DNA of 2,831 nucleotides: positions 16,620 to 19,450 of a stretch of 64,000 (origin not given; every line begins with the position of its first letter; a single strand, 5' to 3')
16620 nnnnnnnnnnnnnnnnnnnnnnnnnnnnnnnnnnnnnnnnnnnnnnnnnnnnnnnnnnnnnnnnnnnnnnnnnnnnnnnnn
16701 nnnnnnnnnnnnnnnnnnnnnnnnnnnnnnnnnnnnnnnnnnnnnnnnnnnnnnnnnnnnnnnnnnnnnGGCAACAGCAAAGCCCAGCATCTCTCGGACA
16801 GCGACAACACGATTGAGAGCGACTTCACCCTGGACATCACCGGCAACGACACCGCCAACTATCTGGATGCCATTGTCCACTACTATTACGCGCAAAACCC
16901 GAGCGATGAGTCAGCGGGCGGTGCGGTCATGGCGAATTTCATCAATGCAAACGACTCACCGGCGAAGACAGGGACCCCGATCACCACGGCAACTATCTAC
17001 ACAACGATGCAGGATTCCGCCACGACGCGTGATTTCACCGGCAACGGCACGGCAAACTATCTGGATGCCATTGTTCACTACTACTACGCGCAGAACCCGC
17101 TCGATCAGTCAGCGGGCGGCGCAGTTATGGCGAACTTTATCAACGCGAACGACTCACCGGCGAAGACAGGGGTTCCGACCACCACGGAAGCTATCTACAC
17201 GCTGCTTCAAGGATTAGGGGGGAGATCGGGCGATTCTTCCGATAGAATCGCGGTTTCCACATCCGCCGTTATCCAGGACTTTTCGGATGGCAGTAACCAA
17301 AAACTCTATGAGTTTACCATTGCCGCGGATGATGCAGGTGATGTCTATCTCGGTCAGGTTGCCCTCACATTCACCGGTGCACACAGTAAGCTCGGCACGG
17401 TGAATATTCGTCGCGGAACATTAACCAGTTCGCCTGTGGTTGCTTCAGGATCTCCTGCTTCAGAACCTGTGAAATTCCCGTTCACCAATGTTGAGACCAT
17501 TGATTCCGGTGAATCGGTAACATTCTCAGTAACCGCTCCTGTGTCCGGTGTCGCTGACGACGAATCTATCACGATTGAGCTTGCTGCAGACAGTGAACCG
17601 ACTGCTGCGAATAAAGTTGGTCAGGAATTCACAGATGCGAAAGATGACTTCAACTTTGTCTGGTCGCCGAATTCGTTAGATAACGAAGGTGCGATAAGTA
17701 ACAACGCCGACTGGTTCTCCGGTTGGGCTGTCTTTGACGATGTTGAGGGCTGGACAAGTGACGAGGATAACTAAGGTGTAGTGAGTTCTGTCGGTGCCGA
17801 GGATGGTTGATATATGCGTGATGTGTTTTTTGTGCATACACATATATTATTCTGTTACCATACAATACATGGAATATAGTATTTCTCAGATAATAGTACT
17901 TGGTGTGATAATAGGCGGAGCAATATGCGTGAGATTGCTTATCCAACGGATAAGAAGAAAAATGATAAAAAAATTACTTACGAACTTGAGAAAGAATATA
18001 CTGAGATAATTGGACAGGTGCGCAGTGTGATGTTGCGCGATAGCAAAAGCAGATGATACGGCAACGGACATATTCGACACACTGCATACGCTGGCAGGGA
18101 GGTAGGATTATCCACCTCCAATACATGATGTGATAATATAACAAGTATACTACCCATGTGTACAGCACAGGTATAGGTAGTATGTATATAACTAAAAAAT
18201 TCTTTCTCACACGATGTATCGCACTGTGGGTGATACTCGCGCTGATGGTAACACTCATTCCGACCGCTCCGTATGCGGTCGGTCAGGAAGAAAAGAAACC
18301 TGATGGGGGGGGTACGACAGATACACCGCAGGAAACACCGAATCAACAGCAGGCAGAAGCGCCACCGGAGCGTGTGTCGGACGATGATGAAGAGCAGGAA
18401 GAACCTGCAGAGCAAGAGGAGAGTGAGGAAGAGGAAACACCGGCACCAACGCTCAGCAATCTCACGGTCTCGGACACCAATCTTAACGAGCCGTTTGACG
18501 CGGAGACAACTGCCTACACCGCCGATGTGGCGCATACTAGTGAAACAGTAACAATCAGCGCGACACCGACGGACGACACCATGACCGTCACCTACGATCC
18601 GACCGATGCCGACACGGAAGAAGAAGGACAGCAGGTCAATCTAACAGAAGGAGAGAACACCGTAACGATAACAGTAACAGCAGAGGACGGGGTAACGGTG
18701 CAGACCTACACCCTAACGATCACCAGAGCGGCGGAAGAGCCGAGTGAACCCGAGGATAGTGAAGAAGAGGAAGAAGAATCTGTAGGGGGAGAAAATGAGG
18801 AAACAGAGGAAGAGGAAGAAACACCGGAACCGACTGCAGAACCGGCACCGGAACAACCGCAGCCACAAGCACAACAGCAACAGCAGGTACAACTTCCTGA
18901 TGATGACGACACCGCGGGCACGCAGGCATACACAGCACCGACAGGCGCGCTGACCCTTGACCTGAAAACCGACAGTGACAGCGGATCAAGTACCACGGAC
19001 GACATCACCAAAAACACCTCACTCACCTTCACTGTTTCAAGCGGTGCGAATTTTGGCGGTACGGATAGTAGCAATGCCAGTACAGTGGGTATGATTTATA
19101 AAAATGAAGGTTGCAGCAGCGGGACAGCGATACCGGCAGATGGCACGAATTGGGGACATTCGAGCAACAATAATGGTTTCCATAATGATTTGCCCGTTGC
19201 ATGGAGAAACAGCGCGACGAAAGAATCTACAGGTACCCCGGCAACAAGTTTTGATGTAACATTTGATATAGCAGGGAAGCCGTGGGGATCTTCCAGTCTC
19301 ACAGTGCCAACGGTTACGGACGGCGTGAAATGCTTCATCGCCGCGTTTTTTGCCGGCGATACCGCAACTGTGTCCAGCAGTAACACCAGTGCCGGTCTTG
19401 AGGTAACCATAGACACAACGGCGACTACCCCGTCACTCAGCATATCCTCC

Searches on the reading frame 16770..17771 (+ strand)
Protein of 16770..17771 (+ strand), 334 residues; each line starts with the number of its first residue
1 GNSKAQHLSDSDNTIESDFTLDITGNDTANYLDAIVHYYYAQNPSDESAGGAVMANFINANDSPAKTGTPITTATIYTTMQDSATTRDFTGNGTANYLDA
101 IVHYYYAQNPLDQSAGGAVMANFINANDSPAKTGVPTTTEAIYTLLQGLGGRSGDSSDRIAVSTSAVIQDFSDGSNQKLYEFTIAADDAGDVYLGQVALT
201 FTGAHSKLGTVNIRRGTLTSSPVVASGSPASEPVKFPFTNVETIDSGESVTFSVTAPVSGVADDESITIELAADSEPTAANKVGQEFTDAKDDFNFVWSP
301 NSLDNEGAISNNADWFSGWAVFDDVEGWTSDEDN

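Call 16: find_related_loci(query=window:16770-17771:+, collection=genome_contigs, flank=6000)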
Query window:16770-17771:+ (334 aa) in genome_contigs; peptide patterns used: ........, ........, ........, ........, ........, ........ (x = any residue, [..] = any of these).
80 stretches matched a pattern, but none encodes a relative of the query by tblastn (E <= 1e-3).

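Call 28: find_homologous_proteins(query=window:16770-17771:+, max_evalue=0.001)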
Query window:16770-17771:+: 5808 candidates shared short words with the query, none scored E <= 0.001.

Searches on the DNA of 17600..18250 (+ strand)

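Call 19: search_rna_families(source=window, start=17600, end=18250, threshold=evalue, max_evalue=5)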
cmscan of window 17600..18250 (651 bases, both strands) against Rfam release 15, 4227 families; matches with E-value up to 5: 2.
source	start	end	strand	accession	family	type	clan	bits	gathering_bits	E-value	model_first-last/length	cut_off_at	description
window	17806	17850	+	RF04217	mir-297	Gene; miRNA;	-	18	90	2.7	1-71/71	no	mir-297 microRNA precursor family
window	17930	17962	+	RF01747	msiK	Cis-reg;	-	12.4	33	4.8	1-60/60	no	msiK RNA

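Call 72: search_dna_similar(query=window:17723-18100:+, collection=plasmids, mode=distant, max_rows=5)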
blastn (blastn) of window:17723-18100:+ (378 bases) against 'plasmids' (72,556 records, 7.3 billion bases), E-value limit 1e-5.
No match.

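Call 73: search_dna_similar(query=window:17723-18100:+, collection=phages, mode=distant, max_rows=5)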
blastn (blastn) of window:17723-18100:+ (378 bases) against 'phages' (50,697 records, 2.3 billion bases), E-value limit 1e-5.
No match.

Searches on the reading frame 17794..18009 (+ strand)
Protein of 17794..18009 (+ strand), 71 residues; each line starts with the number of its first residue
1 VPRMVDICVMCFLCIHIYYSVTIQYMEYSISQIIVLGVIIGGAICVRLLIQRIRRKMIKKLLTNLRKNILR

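Call 39: find_encoding_contigs(protein=window:17794-18009:+, flank=10000, max_places=10)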
Protein window:17794-18009:+ (71 aa): no gene with exactly this product is on record in the collection.

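Call 40: list_cluster_members(proteins=[P0001, window:17794-18006:+, window:598-1314:+, window:18158-22267:+])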
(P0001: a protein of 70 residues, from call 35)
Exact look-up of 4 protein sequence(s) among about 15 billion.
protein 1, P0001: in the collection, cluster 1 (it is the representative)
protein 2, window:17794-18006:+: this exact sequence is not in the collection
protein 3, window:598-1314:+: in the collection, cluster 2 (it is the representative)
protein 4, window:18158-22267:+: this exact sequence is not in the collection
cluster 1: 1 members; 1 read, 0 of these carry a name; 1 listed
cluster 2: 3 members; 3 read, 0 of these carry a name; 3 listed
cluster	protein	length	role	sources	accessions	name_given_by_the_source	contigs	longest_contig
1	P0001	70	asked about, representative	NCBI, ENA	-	-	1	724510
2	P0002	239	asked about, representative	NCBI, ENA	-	-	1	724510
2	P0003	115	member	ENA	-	-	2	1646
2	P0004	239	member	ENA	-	-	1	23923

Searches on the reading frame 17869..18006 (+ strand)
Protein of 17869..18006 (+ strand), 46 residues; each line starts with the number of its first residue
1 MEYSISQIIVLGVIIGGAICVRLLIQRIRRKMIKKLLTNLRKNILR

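Call 13: find_encoding_contigs(protein=window:17869-18006:+, flank=5000, max_places=6)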
Protein seq(46 aa) (46 aa): no gene with exactly this product is on record in the collection.

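Call 14: find_homologous_proteins(query=window:17869-18006:+, max_evalue=10)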
Query seq(46 aa): no candidate shares three 5-residue words with the query. No homologue found.

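Call 25: find_related_loci(query=A2, collection=metagenome_contigs, flank=8000)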
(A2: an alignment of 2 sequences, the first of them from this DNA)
Query A2 (46 aa) in metagenome_contigs; peptide patterns used: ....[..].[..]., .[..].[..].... (x = any residue, [..] = any of these).
372 stretches matched a pattern, but none encodes a relative of the query by tblastn (E <= 1e-3).

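Call 26: find_related_loci(query=A2, collection=viral_contigs, flank=8000)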
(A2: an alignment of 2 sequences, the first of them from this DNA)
Query A2 (46 aa) in viral_contigs; peptide patterns used: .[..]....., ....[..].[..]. (x = any residue, [..] = any of these).
173 stretches matched a pattern, but none encodes a relative of the query by tblastn (E <= 1e-3).

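Call 35: search_protein_representatives(alignment_id=A2)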
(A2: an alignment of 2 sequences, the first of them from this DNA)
Query: 2 sequences, 47 profile positions. Proteins with E-value up to 0.001 (for the whole library): 1; up to 1e-10: 1; up to 1e-30: 0. The best 1 are listed.
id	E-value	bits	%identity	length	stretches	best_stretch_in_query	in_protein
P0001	9.8e-28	112.2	-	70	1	1-47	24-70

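Call 41: find_encoding_contigs(protein=P0004, flank=10000, max_places=5)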
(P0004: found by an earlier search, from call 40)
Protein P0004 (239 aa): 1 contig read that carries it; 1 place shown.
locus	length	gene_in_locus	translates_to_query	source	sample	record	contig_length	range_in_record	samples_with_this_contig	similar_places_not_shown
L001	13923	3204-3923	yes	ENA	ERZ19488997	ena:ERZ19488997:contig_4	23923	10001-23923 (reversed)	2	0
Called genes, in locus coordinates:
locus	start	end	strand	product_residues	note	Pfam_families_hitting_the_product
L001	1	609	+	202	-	?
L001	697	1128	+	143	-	-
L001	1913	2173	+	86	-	PF01783:Ribosomal_L32p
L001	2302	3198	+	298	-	PF01029:NusB, PF00293:NUDIX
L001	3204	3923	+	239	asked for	PF14622:Ribonucleas_3_3, PF00636:Ribonuclease_3, PF00035:dsrm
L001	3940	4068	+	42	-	-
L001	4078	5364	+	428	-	-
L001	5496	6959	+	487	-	PF13522:GATase_6, PF13537:GATase_7, PF00156:Pribosyltran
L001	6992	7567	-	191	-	PF05656:DUF805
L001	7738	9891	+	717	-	PF00005:ABC_tran (faint), PF02463:SMC_N, PF13175:AAA_15, PF13476:AAA_23 (weak), PF13304:AAA_21 (weak)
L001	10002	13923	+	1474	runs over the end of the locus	PF12733:Cadherin-like, PF14312:FG-GAP_2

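Call 46: search_protein_families(library=ncbifam, proteins=[window:17869-18006:+], max_evalue=1)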
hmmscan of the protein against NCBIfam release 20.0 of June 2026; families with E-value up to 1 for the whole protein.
seq(46 aa): 0 families

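Call 48: search_protein_families(library=padloc, proteins=[window:17869-18006:+], max_evalue=1)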
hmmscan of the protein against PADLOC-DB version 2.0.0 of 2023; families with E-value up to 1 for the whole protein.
seq(46 aa): 0 families

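Call 49: search_protein_families(library=phrogs, proteins=[window:17869-18006:+], max_evalue=1)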
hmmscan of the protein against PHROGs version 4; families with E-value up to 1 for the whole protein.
seq(46 aa): 4 families
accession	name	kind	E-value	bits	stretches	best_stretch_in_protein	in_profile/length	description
phrog_28025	-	unknown function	0.069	14.2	1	8-32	17-41/59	-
phrog_11403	-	unknown function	0.087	14.1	1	9-38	4-31/54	-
phrog_23093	-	unknown function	0.15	13.1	1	8-32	12-36/59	-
phrog_4568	-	unknown function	0.25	12.2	1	4-28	7-31/73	-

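Call 50: search_protein_families(library=pfam, proteins=[window:17869-18006:+], max_evalue=1)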
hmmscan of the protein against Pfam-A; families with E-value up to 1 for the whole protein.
seq(46 aa): 0 families

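Call 78: find_encoding_contigs(protein=P0018, flank=10000, max_places=4)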
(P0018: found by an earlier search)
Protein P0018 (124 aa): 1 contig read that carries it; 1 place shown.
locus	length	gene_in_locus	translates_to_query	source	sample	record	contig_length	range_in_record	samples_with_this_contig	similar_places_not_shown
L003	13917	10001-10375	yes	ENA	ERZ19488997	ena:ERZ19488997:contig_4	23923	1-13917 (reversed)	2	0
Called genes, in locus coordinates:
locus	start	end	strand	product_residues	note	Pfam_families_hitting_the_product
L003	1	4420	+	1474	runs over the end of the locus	PF12733:Cadherin-like, PF14312:FG-GAP_2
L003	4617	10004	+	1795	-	PF14312:FG-GAP_2, PF09582:AnfO_nitrog (faint), PF14312:FG-GAP_2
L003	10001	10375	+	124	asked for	-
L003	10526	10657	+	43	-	-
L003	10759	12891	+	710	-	PF12733:Cadherin-like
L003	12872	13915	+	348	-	?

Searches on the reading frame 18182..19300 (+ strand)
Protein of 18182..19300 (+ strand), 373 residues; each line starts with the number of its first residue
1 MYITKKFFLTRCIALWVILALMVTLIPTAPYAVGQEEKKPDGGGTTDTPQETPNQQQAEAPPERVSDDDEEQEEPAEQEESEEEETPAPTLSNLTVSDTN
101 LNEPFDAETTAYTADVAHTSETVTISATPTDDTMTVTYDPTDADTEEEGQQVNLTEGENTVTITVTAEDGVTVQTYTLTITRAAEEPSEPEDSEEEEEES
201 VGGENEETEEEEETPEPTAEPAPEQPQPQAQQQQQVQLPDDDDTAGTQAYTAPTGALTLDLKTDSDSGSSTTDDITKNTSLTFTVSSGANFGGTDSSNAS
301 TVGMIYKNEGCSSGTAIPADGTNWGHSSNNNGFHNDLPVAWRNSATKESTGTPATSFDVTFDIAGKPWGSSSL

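Call 56: find_homologous_proteins(query=window:18182-19300:+, max_evalue=1e-10)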
Query window:18182-19300:+ (373 aa): 8 proteins with E <= 1e-10 among 8000 candidates.
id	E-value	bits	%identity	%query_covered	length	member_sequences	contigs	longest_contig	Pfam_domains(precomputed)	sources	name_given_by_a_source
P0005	5.2e-39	153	51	25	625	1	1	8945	PF12733.14,PF19755.5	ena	-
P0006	9.2e-38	149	46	25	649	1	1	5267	PF12733.14,PF18962.8,PF19755.5,PF13860.13,PF05345.19,PF04234.19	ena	-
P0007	3.9e-28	117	41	24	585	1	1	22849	PF12733.14,PF19755.5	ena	-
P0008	8.1e-24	103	46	23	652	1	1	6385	PF12733.14,PF19755.5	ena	-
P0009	2.9e-23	101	45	24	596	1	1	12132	PF12733.14,PF19755.5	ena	-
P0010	3.6e-17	81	63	13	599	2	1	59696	PF12733.14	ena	-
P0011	1.4e-16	79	42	25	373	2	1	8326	PF12733.14,PF22994.2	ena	-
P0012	6.9e-15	73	37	25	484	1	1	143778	PF12733.14,PF12740.15,PF19755.5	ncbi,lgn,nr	ncbi:MAG: cadherin-like beta sandwich domain-containing protein [Spirochaetes bacterium]|nr:cadherin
